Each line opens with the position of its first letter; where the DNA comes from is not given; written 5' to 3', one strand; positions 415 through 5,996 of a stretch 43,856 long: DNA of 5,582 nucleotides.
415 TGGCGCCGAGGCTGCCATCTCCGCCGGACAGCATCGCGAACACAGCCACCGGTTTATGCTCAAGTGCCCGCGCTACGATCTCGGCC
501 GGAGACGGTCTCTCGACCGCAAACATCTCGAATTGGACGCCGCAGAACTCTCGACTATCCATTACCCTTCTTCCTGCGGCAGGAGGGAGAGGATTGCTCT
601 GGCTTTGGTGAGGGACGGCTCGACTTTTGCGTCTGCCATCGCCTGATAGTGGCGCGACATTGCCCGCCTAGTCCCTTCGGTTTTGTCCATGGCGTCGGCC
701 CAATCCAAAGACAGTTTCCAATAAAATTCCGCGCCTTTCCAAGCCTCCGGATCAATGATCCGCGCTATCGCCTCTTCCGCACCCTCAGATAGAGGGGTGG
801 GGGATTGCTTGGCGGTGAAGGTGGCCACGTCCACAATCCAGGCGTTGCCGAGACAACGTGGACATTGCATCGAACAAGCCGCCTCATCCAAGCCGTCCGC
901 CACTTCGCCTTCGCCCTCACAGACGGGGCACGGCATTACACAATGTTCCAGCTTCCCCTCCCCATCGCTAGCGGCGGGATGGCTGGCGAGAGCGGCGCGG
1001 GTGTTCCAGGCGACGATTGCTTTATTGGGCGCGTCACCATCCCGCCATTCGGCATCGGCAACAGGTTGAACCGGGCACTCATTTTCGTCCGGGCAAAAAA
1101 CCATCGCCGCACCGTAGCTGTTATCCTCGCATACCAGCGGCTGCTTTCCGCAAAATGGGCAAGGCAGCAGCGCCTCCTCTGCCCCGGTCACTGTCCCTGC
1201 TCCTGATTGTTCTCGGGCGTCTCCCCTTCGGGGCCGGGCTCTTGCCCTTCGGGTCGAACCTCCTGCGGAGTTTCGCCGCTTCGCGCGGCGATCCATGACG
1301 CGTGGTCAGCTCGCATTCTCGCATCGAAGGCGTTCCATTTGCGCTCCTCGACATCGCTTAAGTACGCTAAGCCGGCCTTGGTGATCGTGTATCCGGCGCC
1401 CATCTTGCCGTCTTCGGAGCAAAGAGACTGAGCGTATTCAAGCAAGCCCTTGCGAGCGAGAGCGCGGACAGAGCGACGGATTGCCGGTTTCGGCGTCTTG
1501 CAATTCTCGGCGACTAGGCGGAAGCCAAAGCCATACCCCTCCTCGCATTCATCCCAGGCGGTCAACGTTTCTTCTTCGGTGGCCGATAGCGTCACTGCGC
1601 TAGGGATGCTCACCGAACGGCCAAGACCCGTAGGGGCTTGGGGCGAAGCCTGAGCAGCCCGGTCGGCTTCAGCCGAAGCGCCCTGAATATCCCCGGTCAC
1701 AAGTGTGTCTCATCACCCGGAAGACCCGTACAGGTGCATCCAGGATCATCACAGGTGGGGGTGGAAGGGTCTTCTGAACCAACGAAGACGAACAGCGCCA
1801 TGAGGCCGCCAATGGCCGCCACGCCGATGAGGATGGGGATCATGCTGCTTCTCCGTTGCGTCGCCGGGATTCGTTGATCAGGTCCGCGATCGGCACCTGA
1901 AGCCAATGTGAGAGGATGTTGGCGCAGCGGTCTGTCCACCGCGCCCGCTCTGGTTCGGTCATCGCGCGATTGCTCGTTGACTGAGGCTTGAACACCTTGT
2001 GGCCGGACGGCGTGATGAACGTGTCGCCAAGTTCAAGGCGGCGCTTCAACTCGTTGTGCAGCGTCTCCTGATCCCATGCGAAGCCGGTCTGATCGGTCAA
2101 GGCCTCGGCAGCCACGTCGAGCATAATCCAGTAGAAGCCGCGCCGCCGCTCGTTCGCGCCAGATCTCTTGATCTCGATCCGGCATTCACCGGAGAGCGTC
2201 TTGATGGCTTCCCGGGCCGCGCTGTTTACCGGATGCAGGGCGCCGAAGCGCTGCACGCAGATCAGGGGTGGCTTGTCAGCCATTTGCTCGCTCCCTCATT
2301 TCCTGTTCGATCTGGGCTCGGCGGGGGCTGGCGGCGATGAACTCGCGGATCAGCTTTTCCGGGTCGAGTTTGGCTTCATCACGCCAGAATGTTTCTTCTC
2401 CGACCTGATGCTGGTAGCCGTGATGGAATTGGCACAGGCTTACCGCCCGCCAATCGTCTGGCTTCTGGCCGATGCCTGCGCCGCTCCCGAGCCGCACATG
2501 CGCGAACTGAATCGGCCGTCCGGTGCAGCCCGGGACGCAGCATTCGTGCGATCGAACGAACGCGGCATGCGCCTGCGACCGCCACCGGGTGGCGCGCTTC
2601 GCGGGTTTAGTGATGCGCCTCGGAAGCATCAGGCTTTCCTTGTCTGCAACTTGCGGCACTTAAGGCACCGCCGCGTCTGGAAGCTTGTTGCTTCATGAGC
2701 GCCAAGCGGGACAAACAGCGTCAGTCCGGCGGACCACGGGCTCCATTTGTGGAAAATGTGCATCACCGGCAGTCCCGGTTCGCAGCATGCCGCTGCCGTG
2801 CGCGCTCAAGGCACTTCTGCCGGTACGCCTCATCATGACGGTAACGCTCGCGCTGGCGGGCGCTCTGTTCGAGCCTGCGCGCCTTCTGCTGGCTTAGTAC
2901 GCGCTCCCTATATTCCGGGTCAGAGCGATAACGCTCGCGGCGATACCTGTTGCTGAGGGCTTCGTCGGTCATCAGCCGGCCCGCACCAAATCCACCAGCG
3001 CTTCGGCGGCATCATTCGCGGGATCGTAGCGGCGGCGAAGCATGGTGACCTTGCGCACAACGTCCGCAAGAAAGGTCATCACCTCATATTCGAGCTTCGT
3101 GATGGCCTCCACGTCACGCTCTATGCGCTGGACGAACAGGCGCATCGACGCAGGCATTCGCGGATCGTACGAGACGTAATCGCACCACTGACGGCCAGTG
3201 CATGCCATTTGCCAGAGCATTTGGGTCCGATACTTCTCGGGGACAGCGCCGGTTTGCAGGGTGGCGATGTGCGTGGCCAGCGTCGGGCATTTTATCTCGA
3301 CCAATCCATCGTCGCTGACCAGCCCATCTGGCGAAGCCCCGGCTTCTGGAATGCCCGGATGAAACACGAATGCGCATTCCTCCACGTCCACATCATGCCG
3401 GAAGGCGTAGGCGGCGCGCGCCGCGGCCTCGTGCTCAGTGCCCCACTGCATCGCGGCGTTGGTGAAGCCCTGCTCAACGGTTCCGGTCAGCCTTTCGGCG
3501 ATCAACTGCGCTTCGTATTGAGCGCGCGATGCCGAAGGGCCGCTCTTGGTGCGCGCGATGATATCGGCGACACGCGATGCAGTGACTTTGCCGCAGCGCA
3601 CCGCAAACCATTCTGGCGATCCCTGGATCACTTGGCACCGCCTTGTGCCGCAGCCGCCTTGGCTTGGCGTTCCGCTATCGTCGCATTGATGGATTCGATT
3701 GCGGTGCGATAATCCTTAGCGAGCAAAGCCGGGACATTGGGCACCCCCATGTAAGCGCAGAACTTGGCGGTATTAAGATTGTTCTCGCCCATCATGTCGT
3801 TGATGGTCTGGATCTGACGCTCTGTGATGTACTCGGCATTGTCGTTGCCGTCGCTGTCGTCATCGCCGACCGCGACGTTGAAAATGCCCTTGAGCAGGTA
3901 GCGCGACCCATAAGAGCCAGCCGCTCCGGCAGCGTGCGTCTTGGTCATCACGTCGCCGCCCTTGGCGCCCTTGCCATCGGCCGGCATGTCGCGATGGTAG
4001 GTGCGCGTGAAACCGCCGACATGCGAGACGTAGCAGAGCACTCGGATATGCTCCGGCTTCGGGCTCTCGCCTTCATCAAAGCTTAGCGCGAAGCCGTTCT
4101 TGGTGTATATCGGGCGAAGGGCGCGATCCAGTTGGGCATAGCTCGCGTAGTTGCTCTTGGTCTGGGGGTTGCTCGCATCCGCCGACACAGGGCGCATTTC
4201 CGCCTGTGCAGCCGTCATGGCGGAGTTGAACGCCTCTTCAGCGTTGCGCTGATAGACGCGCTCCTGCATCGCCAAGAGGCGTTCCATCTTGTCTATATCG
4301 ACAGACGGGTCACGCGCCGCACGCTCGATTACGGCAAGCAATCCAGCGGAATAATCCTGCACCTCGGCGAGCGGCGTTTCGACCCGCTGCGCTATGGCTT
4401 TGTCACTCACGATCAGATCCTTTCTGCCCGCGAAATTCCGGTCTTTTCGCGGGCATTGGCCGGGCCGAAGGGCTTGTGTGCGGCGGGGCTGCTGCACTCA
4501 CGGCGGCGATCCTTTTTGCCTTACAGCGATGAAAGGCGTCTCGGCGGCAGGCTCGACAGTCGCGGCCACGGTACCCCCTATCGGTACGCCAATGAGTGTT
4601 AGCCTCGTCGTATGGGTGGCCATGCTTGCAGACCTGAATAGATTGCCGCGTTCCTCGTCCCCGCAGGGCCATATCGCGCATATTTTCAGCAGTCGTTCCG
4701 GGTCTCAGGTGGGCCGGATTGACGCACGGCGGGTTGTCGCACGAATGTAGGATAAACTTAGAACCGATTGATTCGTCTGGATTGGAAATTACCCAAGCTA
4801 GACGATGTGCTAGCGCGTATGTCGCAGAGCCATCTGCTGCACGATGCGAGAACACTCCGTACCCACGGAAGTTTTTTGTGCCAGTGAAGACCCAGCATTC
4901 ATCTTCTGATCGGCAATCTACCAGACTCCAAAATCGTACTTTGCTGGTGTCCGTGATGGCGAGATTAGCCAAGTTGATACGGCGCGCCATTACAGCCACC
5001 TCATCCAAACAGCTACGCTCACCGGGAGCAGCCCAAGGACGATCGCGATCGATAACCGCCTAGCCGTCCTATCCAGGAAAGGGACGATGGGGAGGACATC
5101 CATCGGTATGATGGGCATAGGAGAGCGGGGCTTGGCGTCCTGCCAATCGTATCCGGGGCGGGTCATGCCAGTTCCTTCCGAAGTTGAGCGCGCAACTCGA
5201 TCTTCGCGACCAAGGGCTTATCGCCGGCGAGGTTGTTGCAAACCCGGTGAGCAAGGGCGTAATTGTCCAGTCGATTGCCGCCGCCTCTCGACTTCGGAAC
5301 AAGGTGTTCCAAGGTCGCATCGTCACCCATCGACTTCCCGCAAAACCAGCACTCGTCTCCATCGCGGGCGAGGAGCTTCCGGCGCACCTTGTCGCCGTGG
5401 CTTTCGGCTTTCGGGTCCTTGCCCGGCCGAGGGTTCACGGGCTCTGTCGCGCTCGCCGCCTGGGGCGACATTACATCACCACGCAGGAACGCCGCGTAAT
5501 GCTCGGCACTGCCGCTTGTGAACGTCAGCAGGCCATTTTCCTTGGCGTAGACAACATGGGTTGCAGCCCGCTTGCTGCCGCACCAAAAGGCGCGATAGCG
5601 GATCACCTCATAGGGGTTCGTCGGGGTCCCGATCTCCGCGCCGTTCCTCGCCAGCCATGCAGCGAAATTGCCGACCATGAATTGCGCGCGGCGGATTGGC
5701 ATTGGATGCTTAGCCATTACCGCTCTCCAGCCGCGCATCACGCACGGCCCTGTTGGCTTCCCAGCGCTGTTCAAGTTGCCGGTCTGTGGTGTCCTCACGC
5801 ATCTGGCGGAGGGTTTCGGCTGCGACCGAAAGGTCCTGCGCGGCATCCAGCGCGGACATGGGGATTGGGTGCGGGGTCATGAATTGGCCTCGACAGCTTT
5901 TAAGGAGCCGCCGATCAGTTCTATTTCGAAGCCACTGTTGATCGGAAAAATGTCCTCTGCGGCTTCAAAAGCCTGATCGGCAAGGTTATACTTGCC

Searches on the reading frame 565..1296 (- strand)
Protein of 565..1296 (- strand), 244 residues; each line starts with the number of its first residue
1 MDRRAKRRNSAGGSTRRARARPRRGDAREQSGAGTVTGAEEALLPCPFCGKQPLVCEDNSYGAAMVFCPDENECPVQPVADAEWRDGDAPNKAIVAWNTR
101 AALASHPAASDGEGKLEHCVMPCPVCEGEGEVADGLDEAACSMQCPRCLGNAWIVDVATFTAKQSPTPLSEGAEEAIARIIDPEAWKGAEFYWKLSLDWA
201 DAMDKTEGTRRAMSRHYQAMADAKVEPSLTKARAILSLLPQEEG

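Call 7: search_protein_families(library=pfam, max_evalue=1, proteins=[window:565-1296:-])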
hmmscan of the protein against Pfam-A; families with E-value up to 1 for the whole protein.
seq(244 aa): 4 families
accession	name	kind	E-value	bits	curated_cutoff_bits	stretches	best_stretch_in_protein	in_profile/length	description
PF14354.12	Lar_restr_allev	-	1.1e-10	42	28.6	1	42-101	2-58/58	Restriction alleviation protein Lar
PF15777.11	Anti-TRAP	-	5e-06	26.9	32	1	121-155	11-43/59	Tryptophan RNA-binding attenuator protein inhibitory protein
PF03966.22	Trm112p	-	0.062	13.7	22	1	44-148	8-31/40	Trm112p-like protein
PF23146.2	Zf_IFT144_1st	-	0.35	11.2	27.5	1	40-50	1-11/25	IFT144, first zinc finger domain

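Call 8: search_protein_families(library=phrogs, max_evalue=0.01, proteins=[window:565-1296:-])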
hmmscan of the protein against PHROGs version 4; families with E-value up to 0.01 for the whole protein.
seq(244 aa): 1 family
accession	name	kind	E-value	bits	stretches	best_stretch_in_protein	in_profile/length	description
phrog_599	-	moron, auxiliary metabolic gene and host takeover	7.6e-08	33.8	1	39-104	70-130/262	Lar-like restriction alleviation protein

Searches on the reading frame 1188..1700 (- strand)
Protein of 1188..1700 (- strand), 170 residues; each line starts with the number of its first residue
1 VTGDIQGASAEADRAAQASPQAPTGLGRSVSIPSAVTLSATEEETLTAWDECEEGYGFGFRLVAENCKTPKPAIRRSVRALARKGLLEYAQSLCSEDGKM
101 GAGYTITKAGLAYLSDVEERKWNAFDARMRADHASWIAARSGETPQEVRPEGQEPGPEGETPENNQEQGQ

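Call 32: search_protein_families(library=pfam, max_evalue=0.01, proteins=[window:1188-1700:-])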
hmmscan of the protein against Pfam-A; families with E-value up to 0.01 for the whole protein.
window:1188-1700:- (170 aa): 0 families

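Call 33: search_protein_families(library=phrogs, max_evalue=0.001, proteins=[window:1188-1700:-])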
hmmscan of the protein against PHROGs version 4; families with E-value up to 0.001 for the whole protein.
window:1188-1700:- (170 aa): 1 family
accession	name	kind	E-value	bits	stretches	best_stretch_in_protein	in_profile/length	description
phrog_2440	-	transcription regulation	0.00074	20.4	0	64-116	50-97/126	transcriptional regulator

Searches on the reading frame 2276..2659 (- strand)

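Call 32: search_protein_families(library=pfam, max_evalue=0.01, proteins=[window:2276-2659:-])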
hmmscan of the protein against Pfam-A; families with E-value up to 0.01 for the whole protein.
window:2276-2659:- (127 aa): 2 families
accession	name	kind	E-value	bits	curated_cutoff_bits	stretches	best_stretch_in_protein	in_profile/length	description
PF06147.18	DUF968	-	5.3e-06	27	27.8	1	23-85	84-144/171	Protein of unknown function (DUF968)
PF16784.11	HNHc_6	-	0.0056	16.7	26.6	1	35-94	123-183/204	Putative HNHc nuclease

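Call 33: search_protein_families(library=phrogs, max_evalue=0.001, proteins=[window:2276-2659:-])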
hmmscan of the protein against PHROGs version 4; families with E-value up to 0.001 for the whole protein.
window:2276-2659:- (127 aa): 3 families
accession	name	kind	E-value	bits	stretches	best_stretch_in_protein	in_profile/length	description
phrog_131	-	DNA, RNA and nucleotide metabolism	2.7e-11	44.7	1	14-82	17-90/131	HNH endonuclease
phrog_1588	-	unknown function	5.1e-08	33.8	1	20-95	19-99/132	-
phrog_96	-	DNA, RNA and nucleotide metabolism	9e-05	22.9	1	23-85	244-304/334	HNH endonuclease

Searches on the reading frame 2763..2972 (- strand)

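Call 32: search_protein_families(library=pfam, max_evalue=0.01, proteins=[window:2763-2972:-])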
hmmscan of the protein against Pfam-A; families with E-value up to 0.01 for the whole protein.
window:2763-2972:- (69 aa): 0 families

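Call 33: search_protein_families(library=phrogs, max_evalue=0.001, proteins=[window:2763-2972:-])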
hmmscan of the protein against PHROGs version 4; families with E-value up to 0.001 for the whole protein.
window:2763-2972:- (69 aa): 1 family
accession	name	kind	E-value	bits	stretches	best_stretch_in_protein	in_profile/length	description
phrog_19880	-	transcription regulation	5.2e-06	27.7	0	8-35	22-49/136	transcriptional regulator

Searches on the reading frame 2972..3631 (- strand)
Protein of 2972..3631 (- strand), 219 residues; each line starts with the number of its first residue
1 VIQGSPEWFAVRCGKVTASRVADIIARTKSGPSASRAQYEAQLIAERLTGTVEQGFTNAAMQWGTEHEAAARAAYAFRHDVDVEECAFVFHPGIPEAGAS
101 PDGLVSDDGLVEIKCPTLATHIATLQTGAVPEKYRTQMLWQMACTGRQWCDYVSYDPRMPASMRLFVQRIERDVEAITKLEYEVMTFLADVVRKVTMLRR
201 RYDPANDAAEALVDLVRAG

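Call 32: search_protein_families(library=pfam, max_evalue=0.01, proteins=[window:2972-3631:-])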
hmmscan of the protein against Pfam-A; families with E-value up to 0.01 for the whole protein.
window:2972-3631:- (219 aa): 2 families
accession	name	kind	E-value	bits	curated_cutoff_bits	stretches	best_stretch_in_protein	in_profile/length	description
PF09588.16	YqaJ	-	1.2e-31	110.5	22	1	7-148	1-150/150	YqaJ-like viral recombinase domain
PF07817.19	GLE1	-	0.00081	19.2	24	1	114-175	125-185/250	GLE1-like protein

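Call 33: search_protein_families(library=phrogs, max_evalue=0.001, proteins=[window:2972-3631:-])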
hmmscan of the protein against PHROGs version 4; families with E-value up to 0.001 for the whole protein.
window:2972-3631:- (219 aa): 4 families
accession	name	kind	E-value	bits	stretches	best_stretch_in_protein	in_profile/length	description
phrog_149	-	DNA, RNA and nucleotide metabolism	4.7e-47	162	1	3-209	599-811/1242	exonuclease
phrog_434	-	DNA, RNA and nucleotide metabolism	2.6e-28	100.3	1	3-195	55-240/372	RecE-like recombination exonuclease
phrog_19855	-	head and packaging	1.8e-08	33.4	1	2-148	463-599/1257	virion structural protein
phrog_7655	-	DNA, RNA and nucleotide metabolism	1.8e-05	24.8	1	2-148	7-145/551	RecE-like recombination exonuclease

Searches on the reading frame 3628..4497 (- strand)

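Call 32: search_protein_families(library=pfam, max_evalue=0.01, proteins=[window:3628-4497:-])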
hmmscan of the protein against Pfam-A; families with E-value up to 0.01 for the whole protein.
window:3628-4497:- (289 aa): 1 family
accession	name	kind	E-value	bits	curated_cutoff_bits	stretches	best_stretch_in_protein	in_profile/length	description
PF04404.17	ERF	-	2e-14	54.3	25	1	92-220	3-129/153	ERF superfamily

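Call 33: search_protein_families(library=phrogs, max_evalue=0.001, proteins=[window:3628-4497:-])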
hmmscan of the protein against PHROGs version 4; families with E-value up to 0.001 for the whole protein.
window:3628-4497:- (289 aa): 2 families
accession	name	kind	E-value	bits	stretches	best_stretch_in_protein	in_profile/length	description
phrog_155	-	DNA, RNA and nucleotide metabolism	1.8e-38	133.9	1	38-281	16-273/308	Erf-like ssDNA annealing protein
phrog_2324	-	DNA, RNA and nucleotide metabolism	8.4e-14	52.6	1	90-232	11-143/193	Erf-like ssDNA annealing protein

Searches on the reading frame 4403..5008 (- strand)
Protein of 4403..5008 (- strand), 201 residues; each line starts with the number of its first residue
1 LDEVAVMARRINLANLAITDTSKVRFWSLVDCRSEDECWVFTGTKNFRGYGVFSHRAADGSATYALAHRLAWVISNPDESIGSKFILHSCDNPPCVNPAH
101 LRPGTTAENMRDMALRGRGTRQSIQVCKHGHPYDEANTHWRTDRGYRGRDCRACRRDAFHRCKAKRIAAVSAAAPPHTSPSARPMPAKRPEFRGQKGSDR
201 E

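Call 32: search_protein_families(library=pfam, max_evalue=0.01, proteins=[window:4403-5008:-])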
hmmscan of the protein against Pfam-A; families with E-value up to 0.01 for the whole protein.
window:4403-5008:- (201 aa): 2 families
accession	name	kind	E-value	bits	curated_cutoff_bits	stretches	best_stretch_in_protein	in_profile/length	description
PF13392.12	HNH_3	-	1.2e-06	28.4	24.8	1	66-111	2-46/46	HNH endonuclease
PF05551.17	zf-His_Me_endon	-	0.00026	21.6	27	1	38-113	2-94/131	Zinc-binding loop region of homing endonuclease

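Call 33: search_protein_families(library=phrogs, max_evalue=0.001, proteins=[window:4403-5008:-])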
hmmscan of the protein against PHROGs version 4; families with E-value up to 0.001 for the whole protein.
window:4403-5008:- (201 aa): 7 families
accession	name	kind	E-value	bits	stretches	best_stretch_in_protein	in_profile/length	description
phrog_826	-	DNA, RNA and nucleotide metabolism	1.7e-32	114.1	1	18-183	66-223/281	HNH endonuclease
phrog_1872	-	DNA, RNA and nucleotide metabolism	1.3e-23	84.7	1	21-123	18-119/166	endonuclease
phrog_1492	-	DNA, RNA and nucleotide metabolism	2.6e-21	77.2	1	82-166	129-211/414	HNH endonuclease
phrog_3593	-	DNA, RNA and nucleotide metabolism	8.9e-20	72.3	1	19-126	52-156/210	HNH endonuclease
phrog_6254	-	DNA, RNA and nucleotide metabolism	1.3e-17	65.5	1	33-142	9-116/154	HNH endonuclease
phrog_59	-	DNA, RNA and nucleotide metabolism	2.4e-13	51.3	1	34-130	168-246/423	HNH endonuclease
phrog_4842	-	DNA, RNA and nucleotide metabolism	6.1e-05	23.9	1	20-102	61-136/154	HNH endonuclease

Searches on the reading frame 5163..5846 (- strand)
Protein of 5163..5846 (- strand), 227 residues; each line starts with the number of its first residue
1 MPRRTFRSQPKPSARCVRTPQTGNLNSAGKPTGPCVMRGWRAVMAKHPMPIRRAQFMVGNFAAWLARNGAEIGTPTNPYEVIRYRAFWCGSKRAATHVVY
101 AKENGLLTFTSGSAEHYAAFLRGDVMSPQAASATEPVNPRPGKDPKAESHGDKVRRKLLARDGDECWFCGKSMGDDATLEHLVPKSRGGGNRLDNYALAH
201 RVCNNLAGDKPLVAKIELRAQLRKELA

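Call 32: search_protein_families(library=pfam, max_evalue=0.01, proteins=[window:5163-5846:-])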
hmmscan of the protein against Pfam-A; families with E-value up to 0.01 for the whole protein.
window:5163-5846:- (227 aa): 2 families
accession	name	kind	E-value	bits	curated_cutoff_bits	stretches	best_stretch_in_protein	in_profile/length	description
PF01844.29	HNH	-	1.8e-07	31.6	21.4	1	166-209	1-46/47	HNH endonuclease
PF14279.12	HNH_5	-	4.5e-06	26.9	27.5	1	166-209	1-45/56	HNH endonuclease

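Call 33: search_protein_families(library=phrogs, max_evalue=0.001, proteins=[window:5163-5846:-])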
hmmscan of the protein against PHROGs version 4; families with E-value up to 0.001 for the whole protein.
window:5163-5846:- (227 aa): 17 families
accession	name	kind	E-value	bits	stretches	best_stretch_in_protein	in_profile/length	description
phrog_7785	-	DNA, RNA and nucleotide metabolism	1.3e-11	45.7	1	155-225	62-129/147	HNH endonuclease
phrog_5718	-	DNA, RNA and nucleotide metabolism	1.9e-11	44.6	1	140-213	105-179/394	HNH endonuclease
phrog_16726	-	DNA, RNA and nucleotide metabolism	5.4e-11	43.8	1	153-213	83-146/308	HNH endonuclease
phrog_9645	-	DNA, RNA and nucleotide metabolism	9.5e-11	42.7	1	153-219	11-81/168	HNH endonuclease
phrog_338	-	DNA, RNA and nucleotide metabolism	9.5e-11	42.6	1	138-213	178-265/340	HNH endonuclease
phrog_2118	-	DNA, RNA and nucleotide metabolism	1.4e-10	42.3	1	152-205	165-219/301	HNH endonuclease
phrog_6050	-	DNA, RNA and nucleotide metabolism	3.1e-10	40.4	1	154-213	302-363/402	HNH endonuclease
phrog_1271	-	DNA, RNA and nucleotide metabolism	2.7e-09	37.9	1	145-211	248-319/361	HNH endonuclease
phrog_8660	-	DNA, RNA and nucleotide metabolism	3.5e-08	34.8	1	153-215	114-184/196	HNH endonuclease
phrog_2214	-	DNA, RNA and nucleotide metabolism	6.5e-08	33.1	1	149-212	179-241/429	HNH endonuclease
phrog_9545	-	DNA, RNA and nucleotide metabolism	2.6e-06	28.2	1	169-221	126-178/206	HNH endonuclease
phrog_1035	-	DNA, RNA and nucleotide metabolism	7.9e-06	26.9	1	156-223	152-226/271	endonuclease VII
phrog_14314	-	DNA, RNA and nucleotide metabolism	2e-05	26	1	153-217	6-75/252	HNH endonuclease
phrog_16986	-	unknown function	0.0001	23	1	150-215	7-73/248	-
phrog_333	-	DNA, RNA and nucleotide metabolism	0.00013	23.1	1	152-203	22-74/138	HNH endonuclease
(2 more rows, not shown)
